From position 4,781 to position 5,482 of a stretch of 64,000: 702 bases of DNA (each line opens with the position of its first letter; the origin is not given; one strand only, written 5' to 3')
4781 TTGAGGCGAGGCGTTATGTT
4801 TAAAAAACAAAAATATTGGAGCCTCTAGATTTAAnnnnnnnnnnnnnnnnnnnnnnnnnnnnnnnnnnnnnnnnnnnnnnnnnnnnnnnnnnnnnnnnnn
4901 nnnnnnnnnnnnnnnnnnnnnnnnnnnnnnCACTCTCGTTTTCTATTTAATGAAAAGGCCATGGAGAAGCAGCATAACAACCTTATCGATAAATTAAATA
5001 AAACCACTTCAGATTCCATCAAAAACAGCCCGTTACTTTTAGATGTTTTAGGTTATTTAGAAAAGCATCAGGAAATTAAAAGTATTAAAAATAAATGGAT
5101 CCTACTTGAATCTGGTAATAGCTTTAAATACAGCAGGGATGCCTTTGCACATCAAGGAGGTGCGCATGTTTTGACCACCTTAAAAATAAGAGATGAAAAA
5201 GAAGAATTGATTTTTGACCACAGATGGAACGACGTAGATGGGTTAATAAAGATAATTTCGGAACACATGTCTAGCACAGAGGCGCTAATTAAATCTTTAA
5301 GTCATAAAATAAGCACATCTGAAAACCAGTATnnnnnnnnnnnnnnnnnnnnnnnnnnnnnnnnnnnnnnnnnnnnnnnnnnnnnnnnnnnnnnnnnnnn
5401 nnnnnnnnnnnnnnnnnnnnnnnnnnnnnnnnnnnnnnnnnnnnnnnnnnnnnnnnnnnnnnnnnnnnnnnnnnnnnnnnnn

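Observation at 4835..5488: Cassette-encoded 2-TM K+ channel-like protein with a TTVGYGD filter and a ~135-aa insertion between TM1 and the pore helix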

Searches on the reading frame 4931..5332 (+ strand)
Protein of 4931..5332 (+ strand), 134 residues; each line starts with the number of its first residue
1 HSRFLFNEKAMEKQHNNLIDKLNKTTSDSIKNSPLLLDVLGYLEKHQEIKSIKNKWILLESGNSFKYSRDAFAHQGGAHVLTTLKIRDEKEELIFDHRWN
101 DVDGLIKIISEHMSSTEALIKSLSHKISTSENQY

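Call 71: search_solved_structures(query=A5, max_evalue=10)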
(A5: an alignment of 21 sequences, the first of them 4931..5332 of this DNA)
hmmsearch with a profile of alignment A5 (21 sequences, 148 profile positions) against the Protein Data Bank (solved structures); distinct sequences matched with E-value up to 10: 16.
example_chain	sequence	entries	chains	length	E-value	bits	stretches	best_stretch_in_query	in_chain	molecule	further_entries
4hhu_A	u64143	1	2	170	0.068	16.5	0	34-70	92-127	OR280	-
4ney_A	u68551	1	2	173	0.094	16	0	34-70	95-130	Engineered protein OR277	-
4nez_A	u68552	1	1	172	0.095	16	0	34-70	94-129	Engineered protein OR276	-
8qox_B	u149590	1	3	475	0.13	15.6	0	79-110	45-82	Conserved membrane protein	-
8qnv_A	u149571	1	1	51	0.34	14.2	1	20-53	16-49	Transposase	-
3swy_A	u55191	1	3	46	0.61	13.4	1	111-147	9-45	Cyclic nucleotide-gated cation channel alpha-3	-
6yle_A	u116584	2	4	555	0.75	13.1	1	17-50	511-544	Pre-rRNA-processing protein IPI3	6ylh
6m5y_A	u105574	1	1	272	0.79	13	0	48-72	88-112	Galectin-1,Galectin-1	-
6o7v_a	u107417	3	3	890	1.4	12.2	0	108-145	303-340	V-type proton ATPase subunit a, Golgi isoform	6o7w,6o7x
6o7u_a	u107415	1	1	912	1.5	12.1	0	108-145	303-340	V-type proton ATPase subunit a, Golgi isoform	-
3ju5_A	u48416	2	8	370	1.7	11.9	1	33-79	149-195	Arginine kinase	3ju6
3iv1_A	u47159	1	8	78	2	11.7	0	14-45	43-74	Tumor susceptibility gene 101 protein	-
7eu3_5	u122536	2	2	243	2.3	11.5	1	58-123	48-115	Photosynthetic NDH subunit of subcomplex L5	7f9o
9tlr_A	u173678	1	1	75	4.3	10.6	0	21-37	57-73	Sc-apCC-2-BCL-xL-11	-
9tls_A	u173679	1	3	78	5.1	10.4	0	11-37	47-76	Sc-apCC-2-KLHL20-3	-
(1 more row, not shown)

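Call 80: predict_structure(alignment_id=A5)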
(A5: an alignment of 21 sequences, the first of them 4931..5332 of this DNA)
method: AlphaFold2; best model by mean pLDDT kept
length: 134 residues; sequences in the alignment: 21
mean_pLDDT: 89.0   pTM: 0.74
mean pLDDT of the five models: 89.0, 86.6, 86.4, 85.9, 82.0
residues with pLDDT >= 90: 81; 70-90: 45; 50-70: 8; < 50: 0
segments of 3 or more residues with pLDDT < 50: none
pLDDT, mean of each block of 10 residues (from residue 1): 73 89 89 94 86 93 96 93 96 95 85 91 86 68
secondary structure, 60 per line:
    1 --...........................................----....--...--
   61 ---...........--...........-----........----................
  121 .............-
elements in order: H3-45 E56-58 E64-74 E77-87 E93-100 H105-133

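Call 82: fold_search(model_id=the predicted structure, library=pdb)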
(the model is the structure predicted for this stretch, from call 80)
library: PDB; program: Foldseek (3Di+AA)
matches with E <= 10: 1130; with E <= 0.001: 0
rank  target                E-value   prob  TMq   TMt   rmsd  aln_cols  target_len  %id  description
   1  6s5l_A                1.1e-01  1.00  0.31  0.34   2.6        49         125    8  Anabaena Apo-C-Terminal Domain Homolog Of The Orange Carotenoid Protein In Native Conditions (released 2020-05-13)
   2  3ly8                  1.4e-01  0.93  0.31  0.14   5.9        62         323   11  Crystal structure of mutant D471E of the periplasmic domain of CadC (released 2011-02-09)
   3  6s5l_J                1.8e-01  0.99  0.32  0.34   3.1        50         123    8  Anabaena Apo-C-Terminal Domain Homolog Of The Orange Carotenoid Protein In Native Conditions (released 2020-05-13)
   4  7u66_G                1.9e-01  0.89  0.30  0.45   5.7        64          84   14  Structure of E. coli dGTPase bound to T7 bacteriophage protein Gp1.2 and dGTP (released 2022-08-31)
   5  7u65_G                2.2e-01  0.75  0.28  0.41   6.2        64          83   14  Structure of E. coli dGTPase bound to T7 bacteriophage protein Gp1.2 (released 2022-08-31)
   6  2n8x_MODEL_1_A        2.3e-01  0.28  0.19  0.16  11.7        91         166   11  Solution structure of LptE from Pseudomonas Aerigunosa (released 2016-05-25)
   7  9r2r_A                2.8e-01  0.14  0.17  0.17  13.0        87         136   10  De novo designed M7 protein fold (released 2025-05-14)
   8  6s5l_K                2.9e-01  0.98  0.32  0.34   3.7        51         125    8  Anabaena Apo-C-Terminal Domain Homolog Of The Orange Carotenoid Protein In Native Conditions (released 2020-05-13)
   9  4cdl                  3.1e-01  0.75  0.29  0.30   4.4        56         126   12  Crystal Structure of Retro-aldolase RA110.4-6 Complexed with Inhibitor 1-(6-methoxy-2-naphthalenyl)-1,3-butanedione (released 2014-11-12)
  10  6s5l_E                3.3e-01  0.98  0.31  0.34   2.6        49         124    8  Anabaena Apo-C-Terminal Domain Homolog Of The Orange Carotenoid Protein In Native Conditions (released 2020-05-13)
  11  6s5l_F                3.5e-01  0.98  0.31  0.33   2.6        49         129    8  Anabaena Apo-C-Terminal Domain Homolog Of The Orange Carotenoid Protein In Native Conditions (released 2020-05-13)
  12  8q2d_A                3.5e-01  0.28  0.20  0.18  10.2        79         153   14  Crystal structure of the E. coli PqiC Lipoprotein residues 17-187 (released 2023-09-20)
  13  6s5l_G                3.7e-01  0.97  0.32  0.34   3.0        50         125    8  Anabaena Apo-C-Terminal Domain Homolog Of The Orange Carotenoid Protein In Native Conditions (released 2020-05-13)
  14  6s5l_L                3.9e-01  0.97  0.31  0.33   2.7        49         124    8  Anabaena Apo-C-Terminal Domain Homolog Of The Orange Carotenoid Protein In Native Conditions (released 2020-05-13)
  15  8x6f_C                3.9e-01  0.30  0.25  0.04  13.9        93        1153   11  Cryo-EM structure of Staphylococcus aureus sigA-dependent RNAP-promoter open complex (released 2024-06-05)
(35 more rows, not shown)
